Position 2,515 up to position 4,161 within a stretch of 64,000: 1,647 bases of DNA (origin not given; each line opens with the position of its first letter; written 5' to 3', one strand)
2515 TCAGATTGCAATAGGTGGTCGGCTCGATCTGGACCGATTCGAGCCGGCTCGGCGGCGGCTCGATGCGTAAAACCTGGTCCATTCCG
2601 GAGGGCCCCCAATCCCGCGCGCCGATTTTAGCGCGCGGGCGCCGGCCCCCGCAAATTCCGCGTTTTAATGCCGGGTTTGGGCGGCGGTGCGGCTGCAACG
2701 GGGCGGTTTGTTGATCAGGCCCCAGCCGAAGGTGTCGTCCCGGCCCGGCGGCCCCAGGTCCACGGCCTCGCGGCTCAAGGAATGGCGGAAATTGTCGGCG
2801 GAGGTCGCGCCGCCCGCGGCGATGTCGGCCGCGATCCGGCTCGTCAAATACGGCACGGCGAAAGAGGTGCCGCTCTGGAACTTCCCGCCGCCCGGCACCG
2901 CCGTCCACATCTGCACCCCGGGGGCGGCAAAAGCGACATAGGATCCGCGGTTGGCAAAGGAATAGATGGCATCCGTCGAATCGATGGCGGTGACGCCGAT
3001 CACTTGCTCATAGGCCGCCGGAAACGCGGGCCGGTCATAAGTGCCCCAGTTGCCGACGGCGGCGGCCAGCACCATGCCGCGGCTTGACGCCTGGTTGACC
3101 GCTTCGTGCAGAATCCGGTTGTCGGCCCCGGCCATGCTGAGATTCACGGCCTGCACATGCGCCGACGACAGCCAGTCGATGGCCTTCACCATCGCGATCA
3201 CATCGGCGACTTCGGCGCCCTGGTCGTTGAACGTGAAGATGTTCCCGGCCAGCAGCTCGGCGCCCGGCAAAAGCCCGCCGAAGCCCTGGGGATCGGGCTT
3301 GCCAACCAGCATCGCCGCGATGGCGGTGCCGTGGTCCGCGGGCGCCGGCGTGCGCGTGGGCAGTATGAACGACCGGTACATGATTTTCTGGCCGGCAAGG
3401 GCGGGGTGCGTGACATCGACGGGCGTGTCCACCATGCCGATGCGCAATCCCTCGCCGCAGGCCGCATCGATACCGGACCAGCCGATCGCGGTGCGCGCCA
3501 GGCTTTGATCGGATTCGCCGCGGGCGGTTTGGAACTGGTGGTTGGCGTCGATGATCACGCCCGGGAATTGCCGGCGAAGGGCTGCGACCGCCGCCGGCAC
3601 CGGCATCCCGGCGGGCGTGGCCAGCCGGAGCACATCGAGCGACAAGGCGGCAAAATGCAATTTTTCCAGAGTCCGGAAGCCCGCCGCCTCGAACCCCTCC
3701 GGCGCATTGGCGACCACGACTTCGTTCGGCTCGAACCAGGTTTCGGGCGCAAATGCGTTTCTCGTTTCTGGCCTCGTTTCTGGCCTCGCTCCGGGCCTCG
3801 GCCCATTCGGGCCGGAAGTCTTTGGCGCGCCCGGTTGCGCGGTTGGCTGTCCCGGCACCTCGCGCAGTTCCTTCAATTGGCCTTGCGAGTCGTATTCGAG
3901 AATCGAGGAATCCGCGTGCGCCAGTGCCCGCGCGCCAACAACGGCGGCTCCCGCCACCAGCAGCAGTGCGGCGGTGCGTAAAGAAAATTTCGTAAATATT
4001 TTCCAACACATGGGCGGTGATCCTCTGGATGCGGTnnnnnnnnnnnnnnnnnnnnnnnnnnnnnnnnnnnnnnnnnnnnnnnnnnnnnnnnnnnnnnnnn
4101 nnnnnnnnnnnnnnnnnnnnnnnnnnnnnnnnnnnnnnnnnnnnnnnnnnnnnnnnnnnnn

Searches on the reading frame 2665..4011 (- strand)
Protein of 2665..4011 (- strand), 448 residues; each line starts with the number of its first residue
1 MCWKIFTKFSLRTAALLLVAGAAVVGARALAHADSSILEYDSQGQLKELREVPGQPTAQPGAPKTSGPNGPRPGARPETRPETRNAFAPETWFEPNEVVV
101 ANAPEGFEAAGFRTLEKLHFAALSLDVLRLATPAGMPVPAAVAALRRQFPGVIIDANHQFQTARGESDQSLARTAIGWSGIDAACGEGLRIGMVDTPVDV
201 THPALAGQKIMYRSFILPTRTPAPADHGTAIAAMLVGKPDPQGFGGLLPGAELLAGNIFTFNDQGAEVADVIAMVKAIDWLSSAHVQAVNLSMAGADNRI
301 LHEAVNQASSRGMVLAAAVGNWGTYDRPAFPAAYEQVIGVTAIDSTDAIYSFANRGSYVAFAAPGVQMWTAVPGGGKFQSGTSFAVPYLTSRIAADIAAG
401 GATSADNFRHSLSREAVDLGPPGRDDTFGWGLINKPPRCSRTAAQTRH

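Call 3: search_protein_families(library=pfam, proteins=[window:2665-4011:-], max_evalue=0.1)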
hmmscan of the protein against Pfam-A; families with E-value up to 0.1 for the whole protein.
window:2665-4011:- (448 aa): 1 family
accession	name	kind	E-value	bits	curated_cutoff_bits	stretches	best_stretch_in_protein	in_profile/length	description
PF00082.27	Peptidase_S8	-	9.7e-25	87.9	21.8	1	186-431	1-288/288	Subtilase family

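Call 4: search_protein_families(library=ncbifam, proteins=[window:2665-4011:-], max_evalue=0.1)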
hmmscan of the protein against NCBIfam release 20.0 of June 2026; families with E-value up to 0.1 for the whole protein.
window:2665-4011:- (448 aa): 4 families
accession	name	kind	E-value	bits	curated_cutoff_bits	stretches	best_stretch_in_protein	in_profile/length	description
TIGR03921.1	T7SS_mycosin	equivalog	3.4e-33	115.2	278.75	1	184-434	10-280/353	type VII secretion-associated serine protease mycosin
NF049966.1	QH_SP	equivalog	2.5e-21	76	165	1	190-421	1-216/219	subtilisin-like serine protease QhpE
TIGR03895.1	protease_PatA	subfamily_domain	4.4e-11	42.2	421.05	1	227-396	1-175/606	PatA/PatG family cyanobactin maturation protease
NF033595.1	denti_PrtP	equivalog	4.9e-10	38.7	300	1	288-396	341-456/606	dentilisin complex serine proteinase subunit PrtP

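Call 49: list_cluster_members(proteins=[P0001, P0027, P0028, window:2665-4011:-, window:4036-5268:-, P0004, P0002, P0014])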
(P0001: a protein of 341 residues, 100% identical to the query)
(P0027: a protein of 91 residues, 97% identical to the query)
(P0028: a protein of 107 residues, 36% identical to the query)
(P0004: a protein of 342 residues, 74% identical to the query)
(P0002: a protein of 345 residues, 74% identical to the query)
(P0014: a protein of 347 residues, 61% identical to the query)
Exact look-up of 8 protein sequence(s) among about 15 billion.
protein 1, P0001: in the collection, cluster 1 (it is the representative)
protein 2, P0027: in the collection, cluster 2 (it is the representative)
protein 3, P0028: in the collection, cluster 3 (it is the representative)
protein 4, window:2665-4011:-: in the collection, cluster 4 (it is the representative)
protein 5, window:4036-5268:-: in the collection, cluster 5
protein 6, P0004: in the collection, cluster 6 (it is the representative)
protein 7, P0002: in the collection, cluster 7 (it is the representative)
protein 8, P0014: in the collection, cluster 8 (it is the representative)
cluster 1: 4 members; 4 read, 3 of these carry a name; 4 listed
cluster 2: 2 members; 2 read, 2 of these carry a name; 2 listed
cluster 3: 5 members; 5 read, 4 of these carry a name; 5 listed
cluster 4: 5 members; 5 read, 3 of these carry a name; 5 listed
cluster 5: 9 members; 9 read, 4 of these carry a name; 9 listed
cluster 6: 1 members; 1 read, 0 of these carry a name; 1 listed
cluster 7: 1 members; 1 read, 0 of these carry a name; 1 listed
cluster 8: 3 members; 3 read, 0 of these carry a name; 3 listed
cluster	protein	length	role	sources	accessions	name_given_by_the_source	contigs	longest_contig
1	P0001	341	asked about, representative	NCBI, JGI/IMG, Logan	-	MoaA/NifB/PqqE/SkfB family radical SAM enzyme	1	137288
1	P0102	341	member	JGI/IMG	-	MoaA/NifB/PqqE/SkfB family radical SAM enzyme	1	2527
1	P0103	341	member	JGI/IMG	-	MoaA/NifB/PqqE/SkfB family radical SAM enzyme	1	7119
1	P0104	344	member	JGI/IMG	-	-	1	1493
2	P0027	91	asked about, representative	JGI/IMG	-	hypothetical protein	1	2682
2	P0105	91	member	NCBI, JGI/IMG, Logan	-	hypothetical protein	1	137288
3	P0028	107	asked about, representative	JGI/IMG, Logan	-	hypothetical protein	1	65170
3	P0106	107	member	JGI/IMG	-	hypothetical protein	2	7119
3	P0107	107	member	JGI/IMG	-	hypothetical protein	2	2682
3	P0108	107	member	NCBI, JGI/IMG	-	hypothetical protein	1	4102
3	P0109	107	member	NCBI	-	-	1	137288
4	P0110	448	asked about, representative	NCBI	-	-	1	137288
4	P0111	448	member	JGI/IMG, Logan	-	subtilisin family serine protease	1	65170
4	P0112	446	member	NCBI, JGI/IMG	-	subtilisin family serine protease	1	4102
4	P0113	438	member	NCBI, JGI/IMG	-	hypothetical protein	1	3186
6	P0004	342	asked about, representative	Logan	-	-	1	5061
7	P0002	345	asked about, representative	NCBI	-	-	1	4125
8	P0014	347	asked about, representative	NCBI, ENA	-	-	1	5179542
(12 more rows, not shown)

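Call 50: find_homologous_proteins(query=window:2665-4011:-, max_evalue=1e-20)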
Query window:2665-4011:- (448 aa): 1562 proteins with E <= 1e-20 among 8000 candidates; the best 120 are listed.
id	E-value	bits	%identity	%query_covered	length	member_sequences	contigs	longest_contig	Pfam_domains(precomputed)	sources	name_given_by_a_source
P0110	7.4e-297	1002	100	100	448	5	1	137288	PF00082.28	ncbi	-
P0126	3.9e-178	611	65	98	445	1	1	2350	PF00082.28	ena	-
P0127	1.2e-174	599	65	94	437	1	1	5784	PF00082.28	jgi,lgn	-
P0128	3.4e-174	598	64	97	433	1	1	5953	PF00082.28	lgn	-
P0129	6.6e-174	597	65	95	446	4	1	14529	PF00082.28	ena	-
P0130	1.7e-173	596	65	97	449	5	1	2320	PF00082.28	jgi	-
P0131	8.4e-171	587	63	98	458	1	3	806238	PF00082.28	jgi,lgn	-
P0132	5.4e-170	584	64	93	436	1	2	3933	PF00082.28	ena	-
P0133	8.3e-170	583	66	93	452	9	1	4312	PF00082.28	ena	-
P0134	1.4e-169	583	64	96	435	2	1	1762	PF00082.28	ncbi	-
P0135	2.8e-169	582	61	94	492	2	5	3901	PF00082.28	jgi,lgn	jgi:hypothetical protein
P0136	1.3e-167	576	62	97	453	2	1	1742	PF00082.28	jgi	jgi:subtilisin family serine protease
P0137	1.9e-161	556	60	96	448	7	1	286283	PF00082.28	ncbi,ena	-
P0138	4.4e-154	532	56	98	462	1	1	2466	PF00082.28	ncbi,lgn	ncbi:MAG: S8 family serine peptidase [Alphaproteobacteria bacterium]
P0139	8.6e-142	491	53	97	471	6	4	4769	PF00082.28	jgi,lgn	jgi:hypothetical protein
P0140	1.2e-136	474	53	96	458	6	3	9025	PF00082.28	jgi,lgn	jgi:hypothetical protein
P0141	6.9e-131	455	54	87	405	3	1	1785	PF00082.28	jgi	jgi:hypothetical protein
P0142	5.7e-128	445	59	74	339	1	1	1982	PF00082.28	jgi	jgi:subtilisin family serine protease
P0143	3.0e-125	437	50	91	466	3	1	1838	PF00082.28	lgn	-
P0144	7.2e-121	422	49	95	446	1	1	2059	PF00082.28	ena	-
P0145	2.0e-120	421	48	92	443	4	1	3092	PF00082.28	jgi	jgi:hypothetical protein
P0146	2.1e-119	417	47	95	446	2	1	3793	PF00082.28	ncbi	-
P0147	1.3e-118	415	47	91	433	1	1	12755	PF00082.28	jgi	-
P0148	5.3e-117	409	50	83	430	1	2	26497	PF00082.28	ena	-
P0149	2.2e-116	407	46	96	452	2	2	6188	PF00082.28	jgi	jgi:hypothetical protein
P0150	7.8e-115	402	50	91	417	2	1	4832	PF00082.28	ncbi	-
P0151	1.4e-114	401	48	95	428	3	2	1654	PF00082.28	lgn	-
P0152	2.0e-114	401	48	91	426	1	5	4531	PF00082.28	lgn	-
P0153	2.1e-114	401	48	95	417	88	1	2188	PF00082.28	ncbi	-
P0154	6.9e-114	399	46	96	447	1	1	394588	PF00082.28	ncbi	-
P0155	7.2e-114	399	45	96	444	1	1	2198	PF00082.28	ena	-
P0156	1.4e-113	398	64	61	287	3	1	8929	PF00082.28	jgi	jgi:subtilisin family serine protease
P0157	3.3e-113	397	47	92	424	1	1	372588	PF00082.28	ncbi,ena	-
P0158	3.9e-113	397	45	97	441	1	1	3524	PF00082.28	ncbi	-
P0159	4.6e-113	396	51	85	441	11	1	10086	PF00082.28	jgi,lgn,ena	-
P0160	7.6e-113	396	46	95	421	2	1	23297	PF00082.28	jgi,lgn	-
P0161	1.0e-112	395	48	91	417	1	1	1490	PF00082.28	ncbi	-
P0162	2.4e-111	391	51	83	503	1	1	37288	PF00082.28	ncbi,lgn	-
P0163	2.9e-111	390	52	78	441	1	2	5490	PF00082.28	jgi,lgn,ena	-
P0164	3.7e-111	390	45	91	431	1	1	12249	PF00082.28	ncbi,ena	-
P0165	4.1e-111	390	45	96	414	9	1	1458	PF00082.28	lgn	-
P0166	4.9e-111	390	43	96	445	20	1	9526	PF00082.28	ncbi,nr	ncbi:MAG TPA: S8 family serine peptidase [Alphaproteobacteria bacterium]|nr:S8 family serine peptida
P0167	9.3e-111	389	50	88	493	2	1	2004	PF00082.28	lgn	-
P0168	9.9e-111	389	47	95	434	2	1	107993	PF00082.28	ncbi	-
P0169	1.3e-110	388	47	90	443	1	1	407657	PF00082.28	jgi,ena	-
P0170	1.9e-110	388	48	82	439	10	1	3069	PF00082.28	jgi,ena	-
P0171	3.3e-110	387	45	98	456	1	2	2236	PF00082.28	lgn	-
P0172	4.2e-110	387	47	91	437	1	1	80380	PF00082.28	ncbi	-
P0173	4.8e-110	386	44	95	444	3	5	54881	PF00082.28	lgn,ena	-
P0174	7.3e-110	386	45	94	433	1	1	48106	PF00082.28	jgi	-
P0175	7.4e-110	386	49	82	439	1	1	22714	PF00082.28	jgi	jgi:hypothetical protein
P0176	8.5e-110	386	49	79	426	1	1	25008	PF00082.28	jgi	-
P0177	1.1e-109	385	50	78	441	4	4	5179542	PF00082.28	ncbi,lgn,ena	-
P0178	2.2e-109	384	46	81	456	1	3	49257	PF00082.28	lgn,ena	-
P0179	2.7e-109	384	48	83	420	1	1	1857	PF00082.28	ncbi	-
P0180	3.4e-109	384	47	91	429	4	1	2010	PF00082.28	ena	-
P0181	3.5e-109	384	46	91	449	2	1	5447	PF00082.28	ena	-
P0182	4.9e-109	383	46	91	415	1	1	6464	PF00082.28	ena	-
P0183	8.5e-109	382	47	81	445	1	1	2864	PF00082.28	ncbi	-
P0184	1.3e-108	382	44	98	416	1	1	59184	PF00082.28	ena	-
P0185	1.4e-108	382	50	79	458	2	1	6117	PF00082.28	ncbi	-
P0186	1.5e-108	381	46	92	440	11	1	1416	PF00082.28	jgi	jgi:subtilisin family serine protease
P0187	1.8e-108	381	50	79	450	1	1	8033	PF00082.28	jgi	-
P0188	2.2e-108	381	51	79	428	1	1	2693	PF00082.28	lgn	-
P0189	4.5e-108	380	45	90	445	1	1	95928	PF00082.28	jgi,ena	-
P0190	4.8e-108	380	47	85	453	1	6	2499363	PF00082.28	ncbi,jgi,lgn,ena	-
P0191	5.4e-108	380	51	77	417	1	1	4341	PF00082.28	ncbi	-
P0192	5.8e-108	380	48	85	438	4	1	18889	PF00082.28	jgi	-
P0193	8.7e-108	379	51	77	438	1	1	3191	PF00082.28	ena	-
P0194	9.3e-108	379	46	81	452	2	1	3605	PF00082.28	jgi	jgi:subtilisin family serine protease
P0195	1.2e-107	379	49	81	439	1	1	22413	PF00082.28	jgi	jgi:hypothetical protein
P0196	1.2e-107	379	50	79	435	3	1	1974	PF00082.28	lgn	-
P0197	1.6e-107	378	48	87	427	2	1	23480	PF00082.28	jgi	-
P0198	1.6e-107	378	46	93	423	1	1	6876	PF00082.28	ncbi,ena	-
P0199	3.1e-107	377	47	79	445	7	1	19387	PF00082.28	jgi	jgi:subtilisin family serine protease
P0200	3.4e-107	377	44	94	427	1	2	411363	PF00082.28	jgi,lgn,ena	-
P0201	3.7e-107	377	49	79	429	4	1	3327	PF00082.28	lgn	-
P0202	3.9e-107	377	46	81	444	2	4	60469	PF00082.28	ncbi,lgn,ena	-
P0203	4.1e-107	377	43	96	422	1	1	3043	PF00082.28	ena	-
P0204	4.1e-107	377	48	85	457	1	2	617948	PF00082.28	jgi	jgi:subtilisin family serine protease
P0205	6.8e-107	376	47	82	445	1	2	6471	PF00082.28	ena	-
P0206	7.1e-107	376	44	97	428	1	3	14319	PF00082.28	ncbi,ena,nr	ncbi:MAG TPA: hypothetical protein ENI69_06470 [Rhodospirillales bacterium]|nr:hypothetical protein 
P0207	9.4e-107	376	50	77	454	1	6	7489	PF00082.28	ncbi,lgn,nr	ncbi:MAG: S8 family serine peptidase [Rhodospirillales bacterium]|nr:S8 family serine peptidase [Rho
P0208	1.6e-106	375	50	80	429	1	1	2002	PF00082.28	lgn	-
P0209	2.0e-106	375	45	92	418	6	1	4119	PF00082.28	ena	-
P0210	2.3e-106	374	49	79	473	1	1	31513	PF00082.28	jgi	-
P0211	3.9e-106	374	46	91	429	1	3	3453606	PF00082.28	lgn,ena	-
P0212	3.9e-106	374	46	80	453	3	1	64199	PF00082.28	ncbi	-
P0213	4.4e-106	373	49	83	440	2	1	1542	PF00082.28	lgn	-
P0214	4.6e-106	373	49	79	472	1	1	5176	PF00082.28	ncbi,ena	-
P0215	4.9e-106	373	49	79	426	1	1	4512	PF00082.28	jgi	-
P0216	5.6e-106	373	48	85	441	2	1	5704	PF00082.28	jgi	jgi:hypothetical protein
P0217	6.1e-106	373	45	95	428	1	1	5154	PF00082.28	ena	-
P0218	6.4e-106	373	50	80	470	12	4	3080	PF00082.28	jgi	jgi:hypothetical protein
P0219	6.4e-106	373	49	80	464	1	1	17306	PF00082.28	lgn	-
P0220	7.0e-106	373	51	78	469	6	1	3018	PF00082.28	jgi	jgi:hypothetical protein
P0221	7.1e-106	373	48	82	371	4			PF00082.28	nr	nr:S8 family serine peptidase [Alphaproteobacteria bacterium]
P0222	7.2e-106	373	46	90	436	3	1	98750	PF00082.28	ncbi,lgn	-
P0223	7.6e-106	373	50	77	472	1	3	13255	PF00082.28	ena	-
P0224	8.3e-106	372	45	95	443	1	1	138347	PF00082.28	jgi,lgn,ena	-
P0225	8.6e-106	372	45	90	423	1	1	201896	PF00082.28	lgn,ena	-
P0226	9.0e-106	372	48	87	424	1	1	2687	PF00082.28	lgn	-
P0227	1.2e-105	372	50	77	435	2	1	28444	PF00082.28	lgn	-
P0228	1.2e-105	372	46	97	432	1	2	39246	PF00082.28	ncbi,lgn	ncbi:MAG: S8 family serine peptidase [Kiloniellaceae bacterium]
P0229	1.4e-105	372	50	77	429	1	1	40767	PF00082.28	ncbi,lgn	-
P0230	1.4e-105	372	44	97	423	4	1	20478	PF00082.28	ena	-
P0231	1.6e-105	372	44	95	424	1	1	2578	PF00082.28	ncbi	-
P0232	1.7e-105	371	49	79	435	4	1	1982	PF00082.28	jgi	jgi:hypothetical protein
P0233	2.1e-105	371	51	78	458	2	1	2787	PF00082.28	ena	-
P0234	2.1e-105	371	45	91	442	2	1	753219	PF00082.28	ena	-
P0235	2.1e-105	371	49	81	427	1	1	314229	PF00082.28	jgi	jgi:hypothetical protein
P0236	2.1e-105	371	47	79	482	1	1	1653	PF00082.28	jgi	jgi:hypothetical protein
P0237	3.3e-105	370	44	91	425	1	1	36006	PF00082.28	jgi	jgi:subtilisin family serine protease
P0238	4.6e-105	370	42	98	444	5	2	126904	PF00082.28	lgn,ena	-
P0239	4.9e-105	370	48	83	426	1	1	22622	PF00082.28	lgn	-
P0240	5.1e-105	370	45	94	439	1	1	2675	PF00082.28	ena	-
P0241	5.3e-105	370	51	79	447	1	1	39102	PF00082.28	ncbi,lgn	-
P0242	5.7e-105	370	48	84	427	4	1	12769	PF00082.28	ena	-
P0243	5.9e-105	370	48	78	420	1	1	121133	PF00082.28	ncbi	-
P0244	7.0e-105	369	51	73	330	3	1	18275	PF00082.28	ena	-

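Call 51: find_encoding_contigs(protein=P0177, flank=6000, max_places=4)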
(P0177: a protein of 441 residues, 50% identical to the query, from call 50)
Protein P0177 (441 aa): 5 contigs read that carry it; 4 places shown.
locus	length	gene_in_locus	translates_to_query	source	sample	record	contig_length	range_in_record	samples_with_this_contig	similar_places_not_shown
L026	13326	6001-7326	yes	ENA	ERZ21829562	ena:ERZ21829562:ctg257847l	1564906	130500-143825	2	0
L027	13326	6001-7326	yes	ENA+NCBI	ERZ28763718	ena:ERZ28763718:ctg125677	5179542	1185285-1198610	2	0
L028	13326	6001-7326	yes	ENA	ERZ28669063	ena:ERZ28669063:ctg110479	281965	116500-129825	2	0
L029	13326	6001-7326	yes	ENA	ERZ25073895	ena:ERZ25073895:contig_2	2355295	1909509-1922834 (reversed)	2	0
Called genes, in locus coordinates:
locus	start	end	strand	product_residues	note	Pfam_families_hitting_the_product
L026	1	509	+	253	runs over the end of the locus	PF04333:MlaA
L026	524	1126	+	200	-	PF05494:MlaC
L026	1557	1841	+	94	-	-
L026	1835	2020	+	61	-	-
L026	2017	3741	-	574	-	PF00005:ABC_tran, PF02463:SMC_N (faint), PF13476:AAA_23 (faint), PF13304:AAA_21 (faint), PF12848:ABC_tran_Xtn, PF00005:ABC_tran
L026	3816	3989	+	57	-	-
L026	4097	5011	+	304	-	PF02668:TauD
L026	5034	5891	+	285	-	PF01209:Ubie_methyltran, PF13489:Methyltransf_23, PF13649:Methyltransf_25, PF13847:Methyltransf_31, PF08241:Methyltransf_11, PF08242:Methyltransf_12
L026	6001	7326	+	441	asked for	PF00082:Peptidase_S8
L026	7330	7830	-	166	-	-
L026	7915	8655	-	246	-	-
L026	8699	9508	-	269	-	PF08379:Bact_transglu_N, PF01841:Transglut_core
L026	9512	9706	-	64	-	PF04168:Alpha-E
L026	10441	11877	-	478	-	PF04174:CP_ATPgrasp_1, PF14403:CP_ATPgrasp_2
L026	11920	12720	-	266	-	-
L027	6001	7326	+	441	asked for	PF00082:Peptidase_S8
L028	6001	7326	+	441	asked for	PF00082:Peptidase_S8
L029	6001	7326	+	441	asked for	PF00082:Peptidase_S8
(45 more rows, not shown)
